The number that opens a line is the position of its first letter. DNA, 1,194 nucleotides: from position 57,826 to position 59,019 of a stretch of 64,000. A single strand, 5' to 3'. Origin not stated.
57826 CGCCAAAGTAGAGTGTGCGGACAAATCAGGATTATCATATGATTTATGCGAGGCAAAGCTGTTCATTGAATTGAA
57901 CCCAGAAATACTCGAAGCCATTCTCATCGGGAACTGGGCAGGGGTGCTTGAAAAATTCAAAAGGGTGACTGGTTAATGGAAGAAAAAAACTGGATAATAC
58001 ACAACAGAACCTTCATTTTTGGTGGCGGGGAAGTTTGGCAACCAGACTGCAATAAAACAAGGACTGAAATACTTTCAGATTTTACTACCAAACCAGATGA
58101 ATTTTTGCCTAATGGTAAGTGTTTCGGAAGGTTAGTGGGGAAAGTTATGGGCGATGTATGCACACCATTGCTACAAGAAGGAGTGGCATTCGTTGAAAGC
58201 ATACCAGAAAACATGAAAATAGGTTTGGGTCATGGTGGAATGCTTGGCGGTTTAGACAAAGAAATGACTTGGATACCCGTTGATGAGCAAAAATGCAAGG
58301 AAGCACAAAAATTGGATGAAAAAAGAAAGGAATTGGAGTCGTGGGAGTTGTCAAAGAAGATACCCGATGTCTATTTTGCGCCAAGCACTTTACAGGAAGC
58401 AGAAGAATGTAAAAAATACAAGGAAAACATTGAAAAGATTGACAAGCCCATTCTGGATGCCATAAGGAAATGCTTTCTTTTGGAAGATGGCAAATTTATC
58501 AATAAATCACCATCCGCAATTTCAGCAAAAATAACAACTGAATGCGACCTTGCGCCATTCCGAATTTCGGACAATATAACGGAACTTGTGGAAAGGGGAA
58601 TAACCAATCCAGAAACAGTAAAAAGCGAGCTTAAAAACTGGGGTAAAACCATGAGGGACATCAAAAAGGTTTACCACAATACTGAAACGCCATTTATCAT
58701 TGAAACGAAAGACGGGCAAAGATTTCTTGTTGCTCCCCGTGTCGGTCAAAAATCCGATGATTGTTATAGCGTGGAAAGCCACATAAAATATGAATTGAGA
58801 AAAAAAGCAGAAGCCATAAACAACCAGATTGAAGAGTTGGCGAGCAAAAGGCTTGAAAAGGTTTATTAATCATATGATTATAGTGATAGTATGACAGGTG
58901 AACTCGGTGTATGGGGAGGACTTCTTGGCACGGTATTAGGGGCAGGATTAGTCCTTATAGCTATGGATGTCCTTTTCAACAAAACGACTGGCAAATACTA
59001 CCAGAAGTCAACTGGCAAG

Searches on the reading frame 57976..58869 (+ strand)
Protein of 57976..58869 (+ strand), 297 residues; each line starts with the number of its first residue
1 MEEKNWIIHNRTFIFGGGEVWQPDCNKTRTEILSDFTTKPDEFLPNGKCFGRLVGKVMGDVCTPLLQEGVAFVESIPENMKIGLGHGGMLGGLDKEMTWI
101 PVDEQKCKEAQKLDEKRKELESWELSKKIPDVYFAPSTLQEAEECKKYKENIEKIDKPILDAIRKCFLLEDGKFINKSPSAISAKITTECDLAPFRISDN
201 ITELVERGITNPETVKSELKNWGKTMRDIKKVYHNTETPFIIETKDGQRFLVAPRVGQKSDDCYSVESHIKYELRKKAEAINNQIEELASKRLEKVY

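Call 11: search_protein_families(library=pfam, proteins=[window:57976-58869:+], max_evalue=0.01)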
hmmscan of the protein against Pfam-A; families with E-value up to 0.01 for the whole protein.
window:57976-58869:+ (297 aa): 0 families

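Call 45: search_protein_families(library=phrogs, proteins=[window:57976-58869:+], max_evalue=0.05)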
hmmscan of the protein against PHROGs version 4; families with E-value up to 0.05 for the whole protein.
window:57976-58869:+ (297 aa): 2 families
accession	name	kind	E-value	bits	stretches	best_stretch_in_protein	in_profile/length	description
phrog_30652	-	unknown function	0.0049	17.9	0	218-245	27-56/63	-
phrog_4308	-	unknown function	0.025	16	1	218-268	7-59/79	-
